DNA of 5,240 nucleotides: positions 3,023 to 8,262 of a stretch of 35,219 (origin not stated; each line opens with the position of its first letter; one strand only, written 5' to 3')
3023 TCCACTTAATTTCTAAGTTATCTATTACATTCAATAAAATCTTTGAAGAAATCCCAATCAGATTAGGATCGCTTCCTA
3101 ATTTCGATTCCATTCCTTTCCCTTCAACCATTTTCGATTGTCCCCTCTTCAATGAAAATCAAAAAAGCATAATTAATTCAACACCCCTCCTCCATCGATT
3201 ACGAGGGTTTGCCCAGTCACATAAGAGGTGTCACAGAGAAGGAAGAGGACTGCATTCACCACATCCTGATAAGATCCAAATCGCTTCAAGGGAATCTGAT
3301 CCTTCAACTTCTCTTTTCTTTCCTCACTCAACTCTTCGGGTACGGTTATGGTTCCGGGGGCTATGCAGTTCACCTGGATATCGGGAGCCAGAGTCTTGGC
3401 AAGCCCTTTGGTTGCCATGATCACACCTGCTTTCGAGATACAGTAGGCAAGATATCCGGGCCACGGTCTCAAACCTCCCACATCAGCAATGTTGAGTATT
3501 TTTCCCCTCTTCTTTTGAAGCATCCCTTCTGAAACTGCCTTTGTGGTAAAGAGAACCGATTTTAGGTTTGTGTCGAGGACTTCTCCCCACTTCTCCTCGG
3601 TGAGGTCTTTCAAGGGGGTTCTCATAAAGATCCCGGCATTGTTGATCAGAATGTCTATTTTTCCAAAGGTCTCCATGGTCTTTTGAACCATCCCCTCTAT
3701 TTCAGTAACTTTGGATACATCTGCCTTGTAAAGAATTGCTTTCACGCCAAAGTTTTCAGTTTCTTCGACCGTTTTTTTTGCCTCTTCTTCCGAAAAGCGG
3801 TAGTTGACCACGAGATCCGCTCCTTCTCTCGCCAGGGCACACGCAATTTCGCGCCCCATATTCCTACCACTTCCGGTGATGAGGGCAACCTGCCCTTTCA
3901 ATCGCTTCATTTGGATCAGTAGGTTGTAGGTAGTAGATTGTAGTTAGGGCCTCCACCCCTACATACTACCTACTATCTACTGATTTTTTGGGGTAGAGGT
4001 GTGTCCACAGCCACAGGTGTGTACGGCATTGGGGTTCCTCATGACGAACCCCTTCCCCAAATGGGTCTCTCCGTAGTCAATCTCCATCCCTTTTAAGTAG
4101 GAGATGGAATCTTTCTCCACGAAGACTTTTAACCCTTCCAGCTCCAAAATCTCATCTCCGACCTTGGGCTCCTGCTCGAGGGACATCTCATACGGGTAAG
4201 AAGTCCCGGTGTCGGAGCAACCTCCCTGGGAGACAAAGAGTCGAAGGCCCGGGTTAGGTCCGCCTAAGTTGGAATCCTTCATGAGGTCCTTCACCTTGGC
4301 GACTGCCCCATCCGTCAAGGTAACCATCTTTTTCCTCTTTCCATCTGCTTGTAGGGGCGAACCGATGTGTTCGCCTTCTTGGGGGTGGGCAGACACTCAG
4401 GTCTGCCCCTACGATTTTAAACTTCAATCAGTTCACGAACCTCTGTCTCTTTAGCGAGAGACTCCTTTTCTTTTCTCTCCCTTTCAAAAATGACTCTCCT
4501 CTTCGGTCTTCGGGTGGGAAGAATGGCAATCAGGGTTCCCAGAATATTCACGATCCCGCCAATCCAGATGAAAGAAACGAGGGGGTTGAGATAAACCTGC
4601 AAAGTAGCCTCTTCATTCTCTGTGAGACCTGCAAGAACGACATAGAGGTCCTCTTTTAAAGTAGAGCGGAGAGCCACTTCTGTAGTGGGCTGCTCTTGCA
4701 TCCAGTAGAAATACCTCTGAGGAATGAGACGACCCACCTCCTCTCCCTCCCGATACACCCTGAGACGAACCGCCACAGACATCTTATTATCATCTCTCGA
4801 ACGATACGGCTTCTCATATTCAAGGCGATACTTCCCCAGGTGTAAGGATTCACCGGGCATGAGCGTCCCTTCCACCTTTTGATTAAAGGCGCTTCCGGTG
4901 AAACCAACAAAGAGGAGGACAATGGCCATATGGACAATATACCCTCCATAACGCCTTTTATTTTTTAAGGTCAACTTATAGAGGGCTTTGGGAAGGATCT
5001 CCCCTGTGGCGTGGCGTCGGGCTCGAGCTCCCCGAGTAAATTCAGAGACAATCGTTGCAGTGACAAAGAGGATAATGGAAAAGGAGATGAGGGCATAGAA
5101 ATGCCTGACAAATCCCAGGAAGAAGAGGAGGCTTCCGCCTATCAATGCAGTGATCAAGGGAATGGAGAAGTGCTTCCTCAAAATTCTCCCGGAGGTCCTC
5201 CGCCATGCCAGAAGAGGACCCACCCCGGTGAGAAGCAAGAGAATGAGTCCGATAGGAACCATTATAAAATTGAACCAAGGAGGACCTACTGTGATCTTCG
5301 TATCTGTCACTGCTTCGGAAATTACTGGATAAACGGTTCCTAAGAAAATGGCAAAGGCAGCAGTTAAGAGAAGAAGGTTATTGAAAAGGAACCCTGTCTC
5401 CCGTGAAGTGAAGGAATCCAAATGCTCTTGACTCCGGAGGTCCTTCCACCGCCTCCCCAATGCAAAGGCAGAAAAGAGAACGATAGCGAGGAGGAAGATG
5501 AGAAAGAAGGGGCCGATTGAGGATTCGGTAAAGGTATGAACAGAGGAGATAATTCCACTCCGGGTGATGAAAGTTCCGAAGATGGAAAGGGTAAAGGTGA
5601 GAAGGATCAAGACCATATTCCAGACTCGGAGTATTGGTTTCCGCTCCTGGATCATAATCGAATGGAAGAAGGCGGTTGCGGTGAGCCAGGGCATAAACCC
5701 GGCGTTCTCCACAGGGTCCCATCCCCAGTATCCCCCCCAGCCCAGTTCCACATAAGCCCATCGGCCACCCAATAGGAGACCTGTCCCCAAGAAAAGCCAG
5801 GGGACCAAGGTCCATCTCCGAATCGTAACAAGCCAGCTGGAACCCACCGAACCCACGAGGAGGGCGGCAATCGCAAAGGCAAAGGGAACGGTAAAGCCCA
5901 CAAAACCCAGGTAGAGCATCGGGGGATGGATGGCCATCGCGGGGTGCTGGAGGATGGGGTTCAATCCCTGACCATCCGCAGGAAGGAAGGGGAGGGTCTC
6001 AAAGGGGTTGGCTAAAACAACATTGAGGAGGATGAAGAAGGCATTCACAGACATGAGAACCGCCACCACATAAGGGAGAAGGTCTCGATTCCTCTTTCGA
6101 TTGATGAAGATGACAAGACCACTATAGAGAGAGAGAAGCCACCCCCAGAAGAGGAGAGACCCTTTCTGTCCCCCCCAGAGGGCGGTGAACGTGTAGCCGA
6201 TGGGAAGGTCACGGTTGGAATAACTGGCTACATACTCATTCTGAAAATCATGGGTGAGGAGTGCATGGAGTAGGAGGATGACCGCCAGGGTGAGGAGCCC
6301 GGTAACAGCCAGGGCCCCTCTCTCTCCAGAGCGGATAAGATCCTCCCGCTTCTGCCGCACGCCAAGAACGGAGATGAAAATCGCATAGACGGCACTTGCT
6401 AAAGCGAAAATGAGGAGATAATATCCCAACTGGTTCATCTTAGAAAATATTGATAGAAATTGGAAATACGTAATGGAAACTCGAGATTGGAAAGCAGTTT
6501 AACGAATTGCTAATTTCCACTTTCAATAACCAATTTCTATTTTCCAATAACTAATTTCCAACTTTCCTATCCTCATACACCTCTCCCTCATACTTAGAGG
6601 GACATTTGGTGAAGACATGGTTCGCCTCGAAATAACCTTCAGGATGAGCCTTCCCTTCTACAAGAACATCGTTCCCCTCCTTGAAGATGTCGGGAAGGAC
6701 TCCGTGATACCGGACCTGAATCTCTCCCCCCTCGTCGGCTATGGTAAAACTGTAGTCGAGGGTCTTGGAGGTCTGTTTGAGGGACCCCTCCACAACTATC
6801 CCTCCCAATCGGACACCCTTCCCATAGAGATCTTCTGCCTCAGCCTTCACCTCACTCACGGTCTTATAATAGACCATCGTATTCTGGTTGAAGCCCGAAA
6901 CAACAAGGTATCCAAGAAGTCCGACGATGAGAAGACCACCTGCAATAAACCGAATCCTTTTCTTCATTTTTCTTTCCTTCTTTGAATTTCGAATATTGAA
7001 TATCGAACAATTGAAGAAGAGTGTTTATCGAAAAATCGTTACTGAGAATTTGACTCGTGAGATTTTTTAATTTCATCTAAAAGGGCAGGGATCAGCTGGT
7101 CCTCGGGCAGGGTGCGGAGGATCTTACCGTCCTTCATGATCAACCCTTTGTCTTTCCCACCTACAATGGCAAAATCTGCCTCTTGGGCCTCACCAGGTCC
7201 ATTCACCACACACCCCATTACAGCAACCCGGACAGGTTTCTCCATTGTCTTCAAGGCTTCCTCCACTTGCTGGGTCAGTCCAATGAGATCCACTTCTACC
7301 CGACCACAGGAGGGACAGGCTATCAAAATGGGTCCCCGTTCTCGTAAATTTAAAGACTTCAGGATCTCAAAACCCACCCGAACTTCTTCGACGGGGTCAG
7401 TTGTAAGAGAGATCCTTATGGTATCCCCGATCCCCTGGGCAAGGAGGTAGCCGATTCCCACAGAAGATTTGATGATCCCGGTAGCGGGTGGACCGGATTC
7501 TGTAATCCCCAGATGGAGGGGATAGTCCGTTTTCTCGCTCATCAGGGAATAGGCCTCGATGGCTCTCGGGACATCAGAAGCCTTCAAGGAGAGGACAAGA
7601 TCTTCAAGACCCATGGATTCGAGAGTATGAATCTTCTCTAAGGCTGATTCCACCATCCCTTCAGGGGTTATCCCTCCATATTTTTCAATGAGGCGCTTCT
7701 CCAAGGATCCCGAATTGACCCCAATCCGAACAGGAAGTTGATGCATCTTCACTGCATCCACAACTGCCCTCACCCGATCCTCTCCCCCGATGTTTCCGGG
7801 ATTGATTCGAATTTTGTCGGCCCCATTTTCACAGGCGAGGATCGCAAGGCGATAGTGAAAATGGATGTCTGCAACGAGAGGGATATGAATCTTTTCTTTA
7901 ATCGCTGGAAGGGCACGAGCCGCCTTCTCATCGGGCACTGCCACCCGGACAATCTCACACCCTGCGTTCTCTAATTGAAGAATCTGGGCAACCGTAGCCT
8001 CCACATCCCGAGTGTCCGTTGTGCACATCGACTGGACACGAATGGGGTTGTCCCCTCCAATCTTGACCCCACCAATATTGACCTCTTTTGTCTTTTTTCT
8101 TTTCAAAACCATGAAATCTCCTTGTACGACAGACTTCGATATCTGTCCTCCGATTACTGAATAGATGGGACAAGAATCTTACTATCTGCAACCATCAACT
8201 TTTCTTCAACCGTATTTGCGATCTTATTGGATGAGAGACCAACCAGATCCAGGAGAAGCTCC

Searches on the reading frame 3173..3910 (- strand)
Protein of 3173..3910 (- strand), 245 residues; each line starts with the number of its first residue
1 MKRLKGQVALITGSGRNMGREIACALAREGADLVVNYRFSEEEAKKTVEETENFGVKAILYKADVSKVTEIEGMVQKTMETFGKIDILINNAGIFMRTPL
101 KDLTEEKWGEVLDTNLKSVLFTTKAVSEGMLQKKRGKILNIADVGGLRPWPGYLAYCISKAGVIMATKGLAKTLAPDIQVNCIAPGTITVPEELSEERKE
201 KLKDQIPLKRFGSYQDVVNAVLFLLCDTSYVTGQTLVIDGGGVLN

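Call 4: search_protein_families(library=pfam, proteins=[window:3173-3910:-], max_evalue=1)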
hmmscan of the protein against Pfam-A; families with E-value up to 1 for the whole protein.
window:3173-3910:- (245 aa): 8 families
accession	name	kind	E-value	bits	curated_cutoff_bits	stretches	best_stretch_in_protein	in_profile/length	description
PF13561.12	adh_short_C2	-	1.9e-56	191.7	27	1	16-241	6-234/236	Enoyl-(Acyl carrier protein) reductase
PF00106.31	adh_short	-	3e-51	174.1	26.6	1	7-191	1-185/195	short chain dehydrogenase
PF08659.16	KR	-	1.2e-12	48.6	22.6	1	9-118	3-115/180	KR domain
PF23441.1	SDR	-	0.002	18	27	1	149-243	156-256/258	SDR-like rossmann domain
PF03807.23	F420_oxidored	-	0.024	15.6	21.6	1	8-56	2-46/94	NADP oxidoreductase coenzyme F420-dependent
PF03435.24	Sacchrp_dh_NADP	-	0.075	13.8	25.1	1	11-133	3-117/129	Saccharopine dehydrogenase NADP binding domain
PF01370.27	Epimerase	-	0.19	11.5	20.9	1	9-92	1-72/240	NAD dependent epimerase/dehydratase family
PF02826.25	2-Hacid_dh_C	-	0.2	11.5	25.1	1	2-65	32-94/178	D-isomer specific 2-hydroxyacid dehydrogenase, NAD binding domain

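Call 63: search_protein_families(library=ncbifam, proteins=[window:3173-3910:-], max_evalue=0.1)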
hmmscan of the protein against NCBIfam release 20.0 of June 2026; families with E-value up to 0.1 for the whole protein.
window:3173-3910:- (245 aa): 232 families (the best 25 are shown)
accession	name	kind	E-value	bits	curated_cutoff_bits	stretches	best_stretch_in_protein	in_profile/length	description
NF005559.1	PRK07231.1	subfamily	4.3e-68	229.5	215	1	3-242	1-247/249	glucose 1-dehydrogenase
NF006598.0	PRK09135.1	equivalog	6.3e-67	225.8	288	1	5-244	5-247/249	pteridine reductase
TIGR01830.1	3oxo_ACP_reduc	equivalog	3.8e-65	219.9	297.75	1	9-241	1-237/239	3-oxoacyl-[acyl-carrier-protein] reductase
NF009466.0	PRK12826.1-2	subfamily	1.7e-59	201.3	222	1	6-243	3-245/248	3-oxoacyl-ACP reductase FabG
NF004197.0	PRK05653.1-1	equivalog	4.6e-59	200.1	332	1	2-241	3-245/249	3-oxoacyl-ACP reductase FabG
NF006597.0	PRK09134.1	equivalog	3.2e-56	190.5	281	1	6-242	12-247/261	SDR family oxidoreductase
NF004198.0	PRK05653.1-3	equivalog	3.5e-56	190.4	296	1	2-242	3-246/248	3-oxoacyl-ACP reductase FabG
NF006070.0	PRK08213.1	subfamily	1.1e-55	188.9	279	1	3-241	9-255/259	gluconate 5-dehydrogenase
NF012208.0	SDR_dihy_bifunc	exception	1.4e-54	185.2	325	1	9-241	1-230/233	bifunctional dihydropteridine reductase/dihydrofolate reductase TmpR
NF009546.0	PRK12935.1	equivalog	2.4e-54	184.5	418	1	1-241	1-244/247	acetoacetyl-CoA reductase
TIGR01829.1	AcAcCoA_reduct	subfamily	1.1e-53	182.4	302.1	1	7-241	1-239/242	acetoacetyl-CoA reductase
NF009468.0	PRK12826.1-4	equivalog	1.9e-53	181.7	318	1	1-244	2-249/256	SDR family oxidoreductase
NF009464.0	PRK12824.1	subfamily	4.6e-53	180.4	269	1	7-242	3-242/245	3-oxoacyl-ACP reductase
NF005390.0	PRK06935.1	equivalog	5.1e-53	180.1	369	1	3-241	12-254/258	2-dehydro-3-deoxy-D-gluconate 5-dehydrogenase KduD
NF004199.0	PRK05653.1-4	equivalog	6.5e-53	179.8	301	1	4-241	3-244/247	3-oxoacyl-ACP reductase FabG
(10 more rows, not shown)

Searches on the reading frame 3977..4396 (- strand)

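Call 4: search_protein_families(library=pfam, proteins=[window:3977-4396:-], max_evalue=1)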
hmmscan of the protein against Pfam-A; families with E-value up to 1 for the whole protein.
window:3977-4396:- (139 aa): 1 family
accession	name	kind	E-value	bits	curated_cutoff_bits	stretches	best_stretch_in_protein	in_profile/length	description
PF01521.26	Fe-S_biosyn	-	5.1e-15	56.1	26.3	1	25-131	3-109/110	Iron-sulphur cluster biosynthesis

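Call 63: search_protein_families(library=ncbifam, proteins=[window:3977-4396:-], max_evalue=0.1)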
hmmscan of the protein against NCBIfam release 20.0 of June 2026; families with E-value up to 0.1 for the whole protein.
window:3977-4396:- (139 aa): 10 families
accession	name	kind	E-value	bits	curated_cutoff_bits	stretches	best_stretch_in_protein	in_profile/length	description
TIGR00049.1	TIGR00049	subfamily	6.8e-27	93.7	58.8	1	25-132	1-102/106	iron-sulfur cluster assembly accessory protein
TIGR01997.1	sufA_proteo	equivalog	1.7e-23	82.8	136.2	1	24-132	2-103/107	Fe-S cluster assembly scaffold SufA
NF010147.0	PRK13623.1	equivalog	2.3e-22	79.4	117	1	21-132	6-111/115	iron-sulfur cluster insertion protein ErpA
TIGR02011.1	IscA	equivalog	4.2e-18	65.5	150.6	1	25-133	1-102/105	iron-sulfur cluster assembly protein IscA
NF007050.0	PRK09504.1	equivalog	2.9e-17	62.9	161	1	20-132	13-118/122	Fe-S cluster assembly scaffold SufA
NF007049.0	PRK09502.1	equivalog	5.3e-16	58.7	181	1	25-132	3-103/107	iron-sulfur cluster assembly protein IscA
TIGR03341.1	YhgI_GntY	equivalog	3.6e-11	43.2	269.35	1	25-124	1-95/190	Fe-S biogenesis protein NfuA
NF038090.1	IscA_HesB_Se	subfamily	9.2e-11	41.9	85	1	24-131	1-100/101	IscA/HesB family protein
NF008392.0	PRK11190.1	equivalog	8.4e-07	29.1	268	1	24-124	1-96/192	Fe-S biogenesis protein NfuA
TIGR01911.1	HesB_rel_seleno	subfamily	0.00032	21.2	66.35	1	23-118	2-90/92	HesB-like protein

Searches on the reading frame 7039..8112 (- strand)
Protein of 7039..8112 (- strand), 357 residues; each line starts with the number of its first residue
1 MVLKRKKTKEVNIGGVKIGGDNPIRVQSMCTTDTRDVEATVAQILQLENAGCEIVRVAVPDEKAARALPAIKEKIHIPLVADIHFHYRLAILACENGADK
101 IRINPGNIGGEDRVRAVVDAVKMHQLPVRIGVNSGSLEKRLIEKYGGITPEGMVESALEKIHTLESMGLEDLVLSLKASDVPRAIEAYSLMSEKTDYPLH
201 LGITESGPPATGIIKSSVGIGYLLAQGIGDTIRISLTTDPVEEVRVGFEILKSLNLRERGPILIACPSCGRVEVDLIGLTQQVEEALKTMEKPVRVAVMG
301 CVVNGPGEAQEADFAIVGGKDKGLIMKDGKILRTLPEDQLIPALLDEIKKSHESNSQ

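Call 66: find_related_loci(query=window:7039-8112:-, collection=genome_contigs, flank=3000)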
Query window:7039-8112:- (357 aa) in genome_contigs; peptide patterns used: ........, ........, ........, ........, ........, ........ (x = any residue, [..] = any of these).
600 stretches matched a pattern (row limit reached: there are more); 591 encode a relative of the query (tblastn E <= 1e-3); the best 80 are kept; 80 distinct loci.
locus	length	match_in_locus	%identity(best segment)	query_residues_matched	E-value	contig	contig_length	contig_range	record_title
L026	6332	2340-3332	59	5-335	2e-129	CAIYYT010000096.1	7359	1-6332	uncultured bacterium isolate AlinenSedimentsCore2_bin-0496 genome assembly, contig: bin-0496:096/266, whole genome shotg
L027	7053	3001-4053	56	1-350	4e-129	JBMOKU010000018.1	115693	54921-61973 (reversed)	MAG: Bacillota bacterium isolate Betzabe_MAG006 MAG006_18, whole genome shotgun sequence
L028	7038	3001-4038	54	5-349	1e-125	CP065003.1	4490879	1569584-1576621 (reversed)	MAG: Acidobacteriota bacterium isolate Kalu_18-Q3-R12-55_MAXAC.185_cln chromosome, complete genome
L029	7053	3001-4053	53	2-350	9e-124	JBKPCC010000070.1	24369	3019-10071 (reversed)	MAG: Acidobacteriota bacterium isolate GB_EKS_MAG_00062 GB_EKS_000000240828, whole genome shotgun sequence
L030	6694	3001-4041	53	6-350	3e-123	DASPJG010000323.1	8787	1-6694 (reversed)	MAG TPA_asm: Pyrinomonadaceae bacterium isolate SMAG_U12003 k141_18702, whole genome shotgun sequence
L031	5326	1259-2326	53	6-352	2e-123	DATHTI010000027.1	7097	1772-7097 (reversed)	MAG TPA_asm: Pyrinomonadaceae bacterium isolate SMAG_U16073 k141_103296, whole genome shotgun sequence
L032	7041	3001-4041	53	6-350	8e-122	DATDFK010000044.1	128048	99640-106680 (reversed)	MAG TPA_asm: Pyrinomonadaceae bacterium isolate SMAG_U224 k141_889136, whole genome shotgun sequence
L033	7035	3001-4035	53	8-350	5e-122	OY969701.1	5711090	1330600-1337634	MAG: Pyrinomonadaceae bacterium isolate MFD04212.bin.c.1 genome assembly, chromosome: 1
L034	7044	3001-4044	52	3-349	5e-122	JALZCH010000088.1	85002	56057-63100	MAG: Acidobacteriota bacterium isolate NAM bin20 SC8792-94_k127_1668186, whole genome shotgun sequence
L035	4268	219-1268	52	3-350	5e-122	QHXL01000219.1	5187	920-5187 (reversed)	MAG: Acidobacteria bacterium isolate gp4 AA21 14_0903_02_30cm_scaffold_21423_curated, whole genome shotgun sequence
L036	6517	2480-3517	53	5-349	2e-121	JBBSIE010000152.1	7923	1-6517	MAG: Pyrinomonadales bacterium isolate LS3_sbin.26 LS3_sbin.26_K_572893_L_7923_cov_25.7666, whole genome shotgun sequenc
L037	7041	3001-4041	52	6-350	2e-121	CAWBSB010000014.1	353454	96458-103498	MAG: uncultured Acidobacteriota bacterium isolate MFD01916.bin.1.29 genome assembly, contig: contig_8915, whole genome s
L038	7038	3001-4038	52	5-349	2e-121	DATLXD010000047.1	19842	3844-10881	MAG TPA_asm: Pyrinomonadaceae bacterium isolate SMAG_U13237 k141_303594, whole genome shotgun sequence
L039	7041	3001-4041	52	6-350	8e-121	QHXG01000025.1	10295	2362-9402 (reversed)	MAG: Acidobacteria bacterium isolate gp4 AA26 14_1009_16_30cm_scaffold_26765_curated, whole genome shotgun sequence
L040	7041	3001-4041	53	6-350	5e-121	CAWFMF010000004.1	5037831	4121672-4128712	MAG: uncultured Acidobacteriota bacterium isolate MFD04212.bin.1.294 genome assembly, contig: contig_41, whole genome sh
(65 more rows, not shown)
